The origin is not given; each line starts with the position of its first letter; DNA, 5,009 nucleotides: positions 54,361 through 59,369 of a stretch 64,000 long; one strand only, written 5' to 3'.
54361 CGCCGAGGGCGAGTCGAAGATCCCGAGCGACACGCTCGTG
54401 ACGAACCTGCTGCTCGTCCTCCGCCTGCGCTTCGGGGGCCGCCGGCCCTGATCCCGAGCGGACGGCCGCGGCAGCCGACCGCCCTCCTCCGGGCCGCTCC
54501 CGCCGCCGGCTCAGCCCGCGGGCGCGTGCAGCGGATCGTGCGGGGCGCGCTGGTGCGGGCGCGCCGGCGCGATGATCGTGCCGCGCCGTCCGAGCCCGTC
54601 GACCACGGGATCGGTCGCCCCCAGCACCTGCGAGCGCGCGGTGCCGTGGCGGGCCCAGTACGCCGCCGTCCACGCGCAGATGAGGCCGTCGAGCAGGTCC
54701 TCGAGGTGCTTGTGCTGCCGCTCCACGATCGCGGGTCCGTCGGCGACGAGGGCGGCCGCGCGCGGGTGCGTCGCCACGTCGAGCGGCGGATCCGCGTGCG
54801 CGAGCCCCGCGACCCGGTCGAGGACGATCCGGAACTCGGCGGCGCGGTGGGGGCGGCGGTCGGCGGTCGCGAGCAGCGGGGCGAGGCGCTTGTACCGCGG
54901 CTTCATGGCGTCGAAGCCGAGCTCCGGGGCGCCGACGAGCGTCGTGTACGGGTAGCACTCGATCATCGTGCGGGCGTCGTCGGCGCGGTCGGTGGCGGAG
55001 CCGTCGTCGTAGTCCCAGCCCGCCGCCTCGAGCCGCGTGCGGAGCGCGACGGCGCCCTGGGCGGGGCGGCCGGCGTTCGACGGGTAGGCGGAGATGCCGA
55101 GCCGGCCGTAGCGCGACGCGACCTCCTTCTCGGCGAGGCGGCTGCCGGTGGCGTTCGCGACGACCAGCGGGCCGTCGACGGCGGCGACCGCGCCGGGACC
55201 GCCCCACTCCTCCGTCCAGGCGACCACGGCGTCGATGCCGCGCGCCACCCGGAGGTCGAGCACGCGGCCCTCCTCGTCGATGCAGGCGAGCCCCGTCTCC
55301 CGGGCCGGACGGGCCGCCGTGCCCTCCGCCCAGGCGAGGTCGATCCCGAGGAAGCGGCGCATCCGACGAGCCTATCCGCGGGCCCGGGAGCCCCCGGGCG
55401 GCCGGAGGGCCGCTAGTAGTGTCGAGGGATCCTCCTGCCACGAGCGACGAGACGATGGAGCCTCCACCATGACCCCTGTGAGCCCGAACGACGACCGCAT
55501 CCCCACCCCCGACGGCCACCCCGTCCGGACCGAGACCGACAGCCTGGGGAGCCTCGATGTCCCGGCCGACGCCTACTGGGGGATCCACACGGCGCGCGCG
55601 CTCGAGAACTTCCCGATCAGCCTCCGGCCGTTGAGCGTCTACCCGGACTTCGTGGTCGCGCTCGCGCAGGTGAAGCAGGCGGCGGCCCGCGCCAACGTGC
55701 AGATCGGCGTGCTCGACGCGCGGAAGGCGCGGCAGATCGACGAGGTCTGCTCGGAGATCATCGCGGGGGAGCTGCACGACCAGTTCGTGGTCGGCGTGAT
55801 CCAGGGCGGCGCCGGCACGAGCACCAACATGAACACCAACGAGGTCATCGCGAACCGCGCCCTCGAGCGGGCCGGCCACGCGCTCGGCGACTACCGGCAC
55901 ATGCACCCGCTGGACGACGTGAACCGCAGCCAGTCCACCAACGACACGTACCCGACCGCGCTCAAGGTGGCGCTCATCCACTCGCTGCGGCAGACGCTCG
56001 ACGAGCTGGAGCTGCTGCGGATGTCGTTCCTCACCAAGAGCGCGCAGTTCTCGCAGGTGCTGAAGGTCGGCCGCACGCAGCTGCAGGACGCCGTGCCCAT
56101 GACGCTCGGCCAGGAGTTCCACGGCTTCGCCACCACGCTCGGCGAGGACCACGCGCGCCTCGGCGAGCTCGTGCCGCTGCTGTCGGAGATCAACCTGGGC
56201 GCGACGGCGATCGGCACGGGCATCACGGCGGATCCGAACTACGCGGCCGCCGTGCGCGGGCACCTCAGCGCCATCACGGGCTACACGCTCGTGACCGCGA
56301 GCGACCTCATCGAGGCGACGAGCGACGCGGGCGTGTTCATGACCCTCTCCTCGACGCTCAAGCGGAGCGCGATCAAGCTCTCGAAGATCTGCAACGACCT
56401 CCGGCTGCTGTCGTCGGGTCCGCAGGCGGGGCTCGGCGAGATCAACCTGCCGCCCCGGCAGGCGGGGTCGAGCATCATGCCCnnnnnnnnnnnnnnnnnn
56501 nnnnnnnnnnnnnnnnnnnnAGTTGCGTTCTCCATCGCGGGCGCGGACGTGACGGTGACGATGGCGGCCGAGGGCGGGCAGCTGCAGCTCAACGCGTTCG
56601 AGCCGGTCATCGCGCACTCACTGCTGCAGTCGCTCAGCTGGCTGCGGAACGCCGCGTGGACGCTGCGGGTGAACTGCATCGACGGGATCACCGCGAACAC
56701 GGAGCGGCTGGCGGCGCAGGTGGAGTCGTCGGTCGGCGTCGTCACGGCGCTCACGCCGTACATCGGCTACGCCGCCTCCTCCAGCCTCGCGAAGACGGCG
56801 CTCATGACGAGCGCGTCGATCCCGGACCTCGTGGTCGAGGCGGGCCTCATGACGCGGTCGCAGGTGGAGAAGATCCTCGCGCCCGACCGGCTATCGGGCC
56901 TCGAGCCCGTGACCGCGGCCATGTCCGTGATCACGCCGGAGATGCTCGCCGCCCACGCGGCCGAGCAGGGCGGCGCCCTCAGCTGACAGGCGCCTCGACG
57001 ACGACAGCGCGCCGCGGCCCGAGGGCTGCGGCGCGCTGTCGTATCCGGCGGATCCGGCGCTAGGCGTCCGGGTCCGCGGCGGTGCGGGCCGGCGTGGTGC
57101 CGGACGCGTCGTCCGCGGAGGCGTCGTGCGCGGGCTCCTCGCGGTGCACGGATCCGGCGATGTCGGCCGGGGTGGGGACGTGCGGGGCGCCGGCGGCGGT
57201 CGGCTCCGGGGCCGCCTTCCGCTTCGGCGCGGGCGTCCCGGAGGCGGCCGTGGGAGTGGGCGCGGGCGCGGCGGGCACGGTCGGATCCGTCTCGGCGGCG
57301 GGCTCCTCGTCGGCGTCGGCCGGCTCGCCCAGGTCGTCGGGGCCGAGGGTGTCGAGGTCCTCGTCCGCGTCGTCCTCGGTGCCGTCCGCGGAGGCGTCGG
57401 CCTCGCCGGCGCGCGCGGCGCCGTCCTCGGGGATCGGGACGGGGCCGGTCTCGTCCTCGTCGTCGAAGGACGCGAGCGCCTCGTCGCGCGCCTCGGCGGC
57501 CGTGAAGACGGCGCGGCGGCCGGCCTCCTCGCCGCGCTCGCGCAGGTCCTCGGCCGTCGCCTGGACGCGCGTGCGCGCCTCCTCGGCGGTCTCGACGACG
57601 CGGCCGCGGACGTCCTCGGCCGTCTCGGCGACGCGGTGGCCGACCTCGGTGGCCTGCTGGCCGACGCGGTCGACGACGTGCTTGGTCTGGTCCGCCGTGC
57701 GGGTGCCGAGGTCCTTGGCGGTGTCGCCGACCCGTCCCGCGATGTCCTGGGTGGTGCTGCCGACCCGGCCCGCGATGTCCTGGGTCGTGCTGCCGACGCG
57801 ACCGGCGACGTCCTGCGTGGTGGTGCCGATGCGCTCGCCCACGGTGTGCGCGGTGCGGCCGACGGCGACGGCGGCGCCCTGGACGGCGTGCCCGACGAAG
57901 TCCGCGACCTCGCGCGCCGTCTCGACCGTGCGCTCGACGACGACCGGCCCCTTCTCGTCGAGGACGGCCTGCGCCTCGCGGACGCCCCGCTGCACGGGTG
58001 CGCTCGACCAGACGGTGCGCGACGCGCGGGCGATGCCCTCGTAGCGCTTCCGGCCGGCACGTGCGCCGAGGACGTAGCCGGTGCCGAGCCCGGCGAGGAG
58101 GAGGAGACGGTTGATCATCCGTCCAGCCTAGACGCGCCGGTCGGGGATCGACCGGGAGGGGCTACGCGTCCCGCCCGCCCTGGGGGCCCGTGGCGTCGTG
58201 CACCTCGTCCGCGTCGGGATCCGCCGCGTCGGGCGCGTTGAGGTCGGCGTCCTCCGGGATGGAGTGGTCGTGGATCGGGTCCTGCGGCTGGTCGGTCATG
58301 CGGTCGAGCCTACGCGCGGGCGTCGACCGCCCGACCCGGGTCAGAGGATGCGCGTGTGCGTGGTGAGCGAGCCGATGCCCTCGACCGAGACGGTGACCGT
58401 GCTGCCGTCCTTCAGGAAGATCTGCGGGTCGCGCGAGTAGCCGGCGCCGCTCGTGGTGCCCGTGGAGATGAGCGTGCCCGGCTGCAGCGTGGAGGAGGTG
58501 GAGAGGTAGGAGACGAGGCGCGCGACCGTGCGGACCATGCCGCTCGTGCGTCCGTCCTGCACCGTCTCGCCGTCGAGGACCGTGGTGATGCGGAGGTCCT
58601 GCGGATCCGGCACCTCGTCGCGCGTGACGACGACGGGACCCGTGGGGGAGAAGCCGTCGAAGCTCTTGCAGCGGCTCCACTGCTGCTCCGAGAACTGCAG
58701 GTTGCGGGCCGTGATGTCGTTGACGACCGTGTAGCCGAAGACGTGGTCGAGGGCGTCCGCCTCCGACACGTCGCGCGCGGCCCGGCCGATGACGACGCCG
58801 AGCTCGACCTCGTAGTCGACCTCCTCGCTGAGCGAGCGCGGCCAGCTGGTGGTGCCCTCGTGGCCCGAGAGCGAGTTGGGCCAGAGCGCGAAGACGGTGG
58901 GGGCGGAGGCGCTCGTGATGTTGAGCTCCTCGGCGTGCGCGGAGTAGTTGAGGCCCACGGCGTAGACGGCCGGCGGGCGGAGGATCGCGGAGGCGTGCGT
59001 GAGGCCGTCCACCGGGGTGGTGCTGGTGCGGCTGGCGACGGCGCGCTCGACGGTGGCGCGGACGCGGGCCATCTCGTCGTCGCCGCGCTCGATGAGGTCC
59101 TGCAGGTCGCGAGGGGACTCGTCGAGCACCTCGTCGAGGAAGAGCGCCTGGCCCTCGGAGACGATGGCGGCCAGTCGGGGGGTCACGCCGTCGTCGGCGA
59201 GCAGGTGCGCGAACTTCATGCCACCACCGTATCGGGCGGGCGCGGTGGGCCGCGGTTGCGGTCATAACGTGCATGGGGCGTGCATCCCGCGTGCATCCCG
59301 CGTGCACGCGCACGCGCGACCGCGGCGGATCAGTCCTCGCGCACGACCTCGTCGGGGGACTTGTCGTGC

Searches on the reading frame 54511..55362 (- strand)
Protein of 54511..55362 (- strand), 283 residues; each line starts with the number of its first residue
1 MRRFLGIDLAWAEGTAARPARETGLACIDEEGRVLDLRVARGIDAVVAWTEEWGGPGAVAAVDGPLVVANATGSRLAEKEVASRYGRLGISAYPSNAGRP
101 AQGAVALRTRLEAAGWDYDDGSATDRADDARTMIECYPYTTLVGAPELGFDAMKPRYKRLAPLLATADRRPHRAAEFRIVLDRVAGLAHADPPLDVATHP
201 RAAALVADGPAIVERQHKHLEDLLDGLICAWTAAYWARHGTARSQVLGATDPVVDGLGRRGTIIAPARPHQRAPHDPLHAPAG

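Call 67: search_protein_families(library=pfam, proteins=[window:54511-55362:-], max_evalue=0.001)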
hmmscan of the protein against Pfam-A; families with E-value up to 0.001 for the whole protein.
window:54511-55362:- (283 aa): 1 family
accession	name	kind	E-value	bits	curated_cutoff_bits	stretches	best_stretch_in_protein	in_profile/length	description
PF04250.19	DUF429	-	5.3e-10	39.8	23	1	6-244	1-207/214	Protein of unknown function (DUF429)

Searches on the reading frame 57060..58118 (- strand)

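Call 6: search_protein_families(library=pfam, proteins=[window:57060-58118:-], max_evalue=1)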
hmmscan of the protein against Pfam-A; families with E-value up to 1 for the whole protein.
window:57060-58118:- (352 aa): 7 families
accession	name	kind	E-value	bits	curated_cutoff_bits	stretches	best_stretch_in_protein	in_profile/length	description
PF01442.23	Apolipoprotein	-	9.9e-11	42.1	90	1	89-212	23-150/190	Apolipoprotein A1/A4/E domain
PF15984.10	Collagen_mid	-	0.0045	17.2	31.1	1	116-167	142-193/198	Bacterial collagen, middle region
PF07464.16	ApoLp-III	-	0.015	15.9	36.3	1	145-194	27-76/146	Apolipophorin-III precursor (apoLp-III)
PF06103.16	DUF948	-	0.41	11.3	37.2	0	139-176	32-69/89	Bacterial protein of unknown function (DUF948)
PF12732.12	YtxH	-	0.72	10.8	37.5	0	134-183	19-68/71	YtxH-like protein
PF05755.17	REF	-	0.8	10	25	0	147-201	70-124/206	Rubber elongation factor protein (REF)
PF05597.16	Phasin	-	0.99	9.9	28.8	0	86-159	48-121/126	Poly(hydroxyalcanoate) granule associated protein (phasin)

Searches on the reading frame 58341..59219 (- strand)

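Call 6: search_protein_families(library=pfam, proteins=[window:58341-59219:-], max_evalue=1)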
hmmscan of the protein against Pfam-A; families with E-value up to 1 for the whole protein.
window:58341-59219:- (292 aa): 1 family
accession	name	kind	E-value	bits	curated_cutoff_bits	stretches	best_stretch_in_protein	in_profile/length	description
PF01557.24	FAA_hydrolase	-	1.9e-70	237.3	23.9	1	85-288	2-212/214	Fumarylacetoacetate (FAA) hydrolase C-terminal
